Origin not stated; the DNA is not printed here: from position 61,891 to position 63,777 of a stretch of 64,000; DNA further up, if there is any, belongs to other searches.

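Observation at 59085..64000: Three tandem, individually promoted paralogs of a T9SS cargo family with TSP3-like calcium-binding repeats and a shared upstream motif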

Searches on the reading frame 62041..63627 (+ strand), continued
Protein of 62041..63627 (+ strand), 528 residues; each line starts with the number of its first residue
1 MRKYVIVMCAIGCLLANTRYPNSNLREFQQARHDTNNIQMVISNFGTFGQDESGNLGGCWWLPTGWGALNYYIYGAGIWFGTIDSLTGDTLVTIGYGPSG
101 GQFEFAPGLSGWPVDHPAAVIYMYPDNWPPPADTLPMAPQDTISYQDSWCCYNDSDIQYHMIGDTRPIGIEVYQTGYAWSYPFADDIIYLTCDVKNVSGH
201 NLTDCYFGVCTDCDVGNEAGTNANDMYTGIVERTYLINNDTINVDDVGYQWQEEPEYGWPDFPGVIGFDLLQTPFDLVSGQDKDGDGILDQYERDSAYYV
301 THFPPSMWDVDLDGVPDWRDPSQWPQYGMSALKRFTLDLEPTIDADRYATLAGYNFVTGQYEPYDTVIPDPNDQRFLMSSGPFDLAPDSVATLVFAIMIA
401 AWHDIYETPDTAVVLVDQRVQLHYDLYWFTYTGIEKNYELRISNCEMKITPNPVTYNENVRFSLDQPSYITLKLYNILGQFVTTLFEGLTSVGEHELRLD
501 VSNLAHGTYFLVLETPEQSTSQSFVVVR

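Call 31: search_protein_families(library=pfam, proteins=[P0143, P0150, P0181, P0256, P0261, P0268, P0253, P0146, P0121], max_evalue=0.01)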
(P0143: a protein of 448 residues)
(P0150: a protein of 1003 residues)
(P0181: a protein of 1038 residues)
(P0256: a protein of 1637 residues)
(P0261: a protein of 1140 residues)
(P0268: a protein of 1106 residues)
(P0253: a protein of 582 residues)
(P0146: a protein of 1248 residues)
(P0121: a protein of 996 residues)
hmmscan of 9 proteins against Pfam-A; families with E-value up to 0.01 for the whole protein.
P0143 (448 aa): 1 family
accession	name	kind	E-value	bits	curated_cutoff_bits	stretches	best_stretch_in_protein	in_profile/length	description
PF13860.13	FlgD_ig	-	7e-06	26.4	27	1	393-434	26-70/79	FlgD Ig-like domain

P0150 (1003 aa): 0 families

P0181 (1038 aa): 0 families

P0256 (1637 aa): 5 families
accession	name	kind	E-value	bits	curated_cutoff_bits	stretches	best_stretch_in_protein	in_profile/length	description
PF00963.24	Cohesin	-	1.6e-21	77.4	24.1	2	1215-1346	5-139/139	Cohesin domain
PF18962.6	Por_Secre_tail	-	8e-12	45.7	27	1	1559-1634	2-74/75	Secretion system C-terminal sorting domain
PF13860.13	FlgD_ig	-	2.8e-07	30.9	27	1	1567-1624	12-75/79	FlgD Ig-like domain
PF13585.12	CHU_C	-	0.0002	21.8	27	1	1574-1624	24-72/86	CHU_C Type IX secretion signal domain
PF00404.24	Dockerin_1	-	0.0021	18.7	22.9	1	1352-1404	1-52/57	Dockerin type I domain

P0261 (1140 aa): 5 families
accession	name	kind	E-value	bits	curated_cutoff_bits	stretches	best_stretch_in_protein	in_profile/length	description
PF13517.12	FG-GAP_3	-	2.8e-37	127.5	26.9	5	656-718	1-60/61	FG-GAP-like repeat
PF07593.17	UnbV_ASPIC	-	4.4e-13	49.3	23.4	1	958-1024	1-68/68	ASPIC and UnbV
PF01839.29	FG-GAP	-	1.1e-11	44.7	22.1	0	702-719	3-20/37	FG-GAP repeat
PF13860.13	FlgD_ig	-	1.6e-06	28.5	27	1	1077-1127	25-75/79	FlgD Ig-like domain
PF18962.6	Por_Secre_tail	-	0.0021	18.7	27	1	1054-1136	2-73/75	Secretion system C-terminal sorting domain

P0268 (1106 aa): 6 families
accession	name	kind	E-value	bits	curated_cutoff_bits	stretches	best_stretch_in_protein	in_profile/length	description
PF13517.12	FG-GAP_3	-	1.7e-44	150.7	26.9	6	632-694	1-61/61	FG-GAP-like repeat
PF07593.17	UnbV_ASPIC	-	5.2e-09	36.3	23.4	1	924-988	2-67/68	ASPIC and UnbV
PF13860.13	FlgD_ig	-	4.7e-08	33.3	27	1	1043-1093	25-75/79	FlgD Ig-like domain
PF18962.6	Por_Secre_tail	-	0.00093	19.9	27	1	1020-1103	2-74/75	Secretion system C-terminal sorting domain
PF01839.29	FG-GAP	-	0.0028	17.9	22.1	0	834-850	7-23/37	FG-GAP repeat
PF00356.27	LacI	-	0.0083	16.3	27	0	814-825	1-12/46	Bacterial regulatory proteins, lacI family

P0253 (582 aa): 3 families
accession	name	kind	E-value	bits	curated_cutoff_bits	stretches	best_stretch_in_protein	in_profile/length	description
PF13860.13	FlgD_ig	-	1.3e-10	41.5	27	1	516-568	21-74/79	FlgD Ig-like domain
PF18962.6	Por_Secre_tail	-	3.2e-07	31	27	1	496-579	2-74/75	Secretion system C-terminal sorting domain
PF13585.12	CHU_C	-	0.00022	21.7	27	1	515-571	25-75/86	CHU_C Type IX secretion signal domain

P0146 (1248 aa): 0 families

P0121 (996 aa): 0 families

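Call 80: search_protein_families(library=pfam, proteins=[P0258, P0235, P0194, P0259, P0265, P0222, P0223, P0230, P0234, P0191], max_evalue=0.001)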
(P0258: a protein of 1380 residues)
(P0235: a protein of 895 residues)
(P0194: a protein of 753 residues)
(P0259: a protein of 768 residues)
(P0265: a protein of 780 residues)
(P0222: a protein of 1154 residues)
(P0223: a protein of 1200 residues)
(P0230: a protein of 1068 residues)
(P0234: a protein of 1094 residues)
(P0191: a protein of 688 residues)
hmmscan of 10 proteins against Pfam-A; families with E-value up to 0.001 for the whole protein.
P0258 (1380 aa): 3 families
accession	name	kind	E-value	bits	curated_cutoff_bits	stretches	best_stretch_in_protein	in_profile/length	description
PF13860.13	FlgD_ig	-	6.5e-10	39.3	27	1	1311-1369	18-77/79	FlgD Ig-like domain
PF00404.24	Dockerin_1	-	1.7e-07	31.7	22.9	1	1116-1165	1-52/57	Dockerin type I domain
PF18962.6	Por_Secre_tail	-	0.00069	20.3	27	0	1298-1377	3-74/75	Secretion system C-terminal sorting domain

P0235 (895 aa): 2 families
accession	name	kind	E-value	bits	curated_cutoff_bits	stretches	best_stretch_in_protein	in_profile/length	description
PF18962.6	Por_Secre_tail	-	1.9e-05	25.3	27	1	815-892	2-74/75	Secretion system C-terminal sorting domain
PF13860.13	FlgD_ig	-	2.9e-05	24.4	27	1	829-881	19-74/79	FlgD Ig-like domain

P0194 (753 aa): 1 family
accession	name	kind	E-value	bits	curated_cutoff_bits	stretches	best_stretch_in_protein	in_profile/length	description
PF08309.17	LVIVD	-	3.2e-79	260.5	20.2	7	282-323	1-42/42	LVIVD repeat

P0259 (768 aa): 2 families
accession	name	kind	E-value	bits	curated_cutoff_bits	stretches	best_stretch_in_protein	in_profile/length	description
PF16656.11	Pur_ac_phosph_N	-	4e-07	31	30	0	170-249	12-89/93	Purple acid Phosphatase, N-terminal domain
PF25788.1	Ig_Rha78A_N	-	5.8e-06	27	27.4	0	93-154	38-100/105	Rha78A-like, N-terminal immunoglobulin domain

P0265 (780 aa): 2 families
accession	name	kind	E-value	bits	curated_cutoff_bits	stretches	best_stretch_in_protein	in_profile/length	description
PF18962.6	Por_Secre_tail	-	1.6e-09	38.3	27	1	702-777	2-74/75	Secretion system C-terminal sorting domain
PF13860.13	FlgD_ig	-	0.00015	22.1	27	1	717-765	20-73/79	FlgD Ig-like domain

P0222 (1154 aa): 0 families

P0223 (1200 aa): 0 families

P0230 (1068 aa): 0 families

P0234 (1094 aa): 0 families

P0191 (688 aa): 0 families
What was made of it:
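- Distant family members are fused to cohesin/dockerin and FG-GAP modules (calls 31, 80).
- Tried and rejected: Pfam scans gave only accessory domains: cohesin/dockerin, FG-GAP/UnbV_ASPIC, LVIVD (calls 31, 80).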

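Call 89: search_protein_families(library=padloc, proteins=[window:62041-63624:+], max_evalue=0.01)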
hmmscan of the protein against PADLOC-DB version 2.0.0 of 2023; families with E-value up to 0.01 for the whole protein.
window:62041-63624:+ (528 aa): 0 families

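Call 95: find_encoding_contigs(protein=P0078, flank=8000, max_places=1)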
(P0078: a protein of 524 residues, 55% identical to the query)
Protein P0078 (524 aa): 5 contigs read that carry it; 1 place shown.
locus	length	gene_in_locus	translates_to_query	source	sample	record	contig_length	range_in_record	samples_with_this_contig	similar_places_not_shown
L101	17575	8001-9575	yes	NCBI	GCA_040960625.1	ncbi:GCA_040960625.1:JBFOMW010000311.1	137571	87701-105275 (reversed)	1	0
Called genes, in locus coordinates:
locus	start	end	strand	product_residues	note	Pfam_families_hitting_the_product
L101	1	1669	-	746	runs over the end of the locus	PF00403:HMA, PF00122:E1-E2_ATPase, PF00702:Hydrolase, PF08282:Hydrolase_3 (faint)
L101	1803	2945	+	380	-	PF00438:S-AdoMet_synt_N, PF02772:S-AdoMet_synt_M, PF02773:S-AdoMet_synt_C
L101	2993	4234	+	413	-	PF05221:AdoHcyase, PF02826:2-Hacid_dh_C (weak), PF00670:AdoHcyase_NAD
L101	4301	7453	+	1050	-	PF13401:AAA_22 (faint), PF25873:WHD_MalT, PF07719:TPR_2 (faint), PF13181:TPR_8 (faint), PF13424:TPR_12 (weak), PF13432:TPR_16, PF17874:TPR_MalT, PF03704:BTAD, +3 more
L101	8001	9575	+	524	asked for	PF18962:Por_Secre_tail (weak)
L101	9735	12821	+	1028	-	-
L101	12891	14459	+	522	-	PF18962:Por_Secre_tail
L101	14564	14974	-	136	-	PF00383:dCMP_cyt_deam_1, PF14437:MafB19-deam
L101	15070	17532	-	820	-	PF00521:DNA_topoisoIV, PF03989:DNA_gyraseA_C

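Call 96: find_encoding_contigs(protein=P0053, flank=8000, max_places=1)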
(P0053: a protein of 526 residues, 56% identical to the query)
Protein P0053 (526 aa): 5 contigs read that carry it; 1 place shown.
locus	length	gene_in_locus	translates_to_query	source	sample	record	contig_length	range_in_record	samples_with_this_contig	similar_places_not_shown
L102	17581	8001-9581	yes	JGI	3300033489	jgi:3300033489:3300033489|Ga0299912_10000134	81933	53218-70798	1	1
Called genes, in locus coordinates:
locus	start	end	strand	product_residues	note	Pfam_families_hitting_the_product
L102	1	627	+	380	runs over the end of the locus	PF00438:S-AdoMet_synt_N, PF02772:S-AdoMet_synt_M, PF02773:S-AdoMet_synt_C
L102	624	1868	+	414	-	PF05221:AdoHcyase, PF00670:AdoHcyase_NAD, PF07991:KARI_N (faint)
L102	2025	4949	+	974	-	PF05729:NACHT (faint), PF25873:WHD_MalT, PF13424:TPR_12 (faint), PF07719:TPR_2 (faint), PF13181:TPR_8 (faint), PF13428:TPR_14 (faint), PF17874:TPR_MalT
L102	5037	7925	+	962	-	-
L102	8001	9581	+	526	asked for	PF13860:FlgD_ig (weak), PF18962:Por_Secre_tail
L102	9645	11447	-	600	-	PF07705:CARDB (faint), PF13860:FlgD_ig (weak)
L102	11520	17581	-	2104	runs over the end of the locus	PF01835:MG2, PF07703:A2M_BRD (weak), PF13620:CarboxypepD_reg, PF13715:CarbopepD_reg_2, PF00207:A2M, PF17973:bMG10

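Call 97: find_encoding_contigs(protein=P0012, flank=8000, max_places=1)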
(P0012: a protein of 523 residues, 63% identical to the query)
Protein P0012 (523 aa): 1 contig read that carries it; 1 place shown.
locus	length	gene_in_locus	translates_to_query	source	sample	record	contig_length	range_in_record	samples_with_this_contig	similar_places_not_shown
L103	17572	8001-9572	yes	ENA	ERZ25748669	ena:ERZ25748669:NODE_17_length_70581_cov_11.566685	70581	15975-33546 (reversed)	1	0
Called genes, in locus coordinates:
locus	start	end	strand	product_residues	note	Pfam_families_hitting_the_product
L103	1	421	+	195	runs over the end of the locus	PF00889:EF_TS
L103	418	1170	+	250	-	PF00696:AA_kinase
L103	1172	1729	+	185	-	PF01765:RRF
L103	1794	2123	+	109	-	-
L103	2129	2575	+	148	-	PF00011:HSP20, PF17886:ArsA_HSP20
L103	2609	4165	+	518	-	PF00089:Trypsin, PF13365:Trypsin_2, PF00595:PDZ, PF13180:PDZ_2, PF17820:PDZ_6 (weak), PF00595:PDZ (weak), PF13180:PDZ_2, PF17820:PDZ_6 (weak)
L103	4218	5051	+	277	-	PF00140:Sigma70_r1_2, PF04542:Sigma70_r2, PF04539:Sigma70_r3 (faint), PF04545:Sigma70_r4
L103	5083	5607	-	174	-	PF00227:Proteasome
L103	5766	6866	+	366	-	PF13585:CHU_C (faint), PF18962:Por_Secre_tail (weak), PF13860:FlgD_ig (faint)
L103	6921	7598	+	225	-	PF01171:ATP_bind_3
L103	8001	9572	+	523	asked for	PF18962:Por_Secre_tail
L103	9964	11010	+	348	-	PF13289:SIR2_2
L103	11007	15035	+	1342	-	-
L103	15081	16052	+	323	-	-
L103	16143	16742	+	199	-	-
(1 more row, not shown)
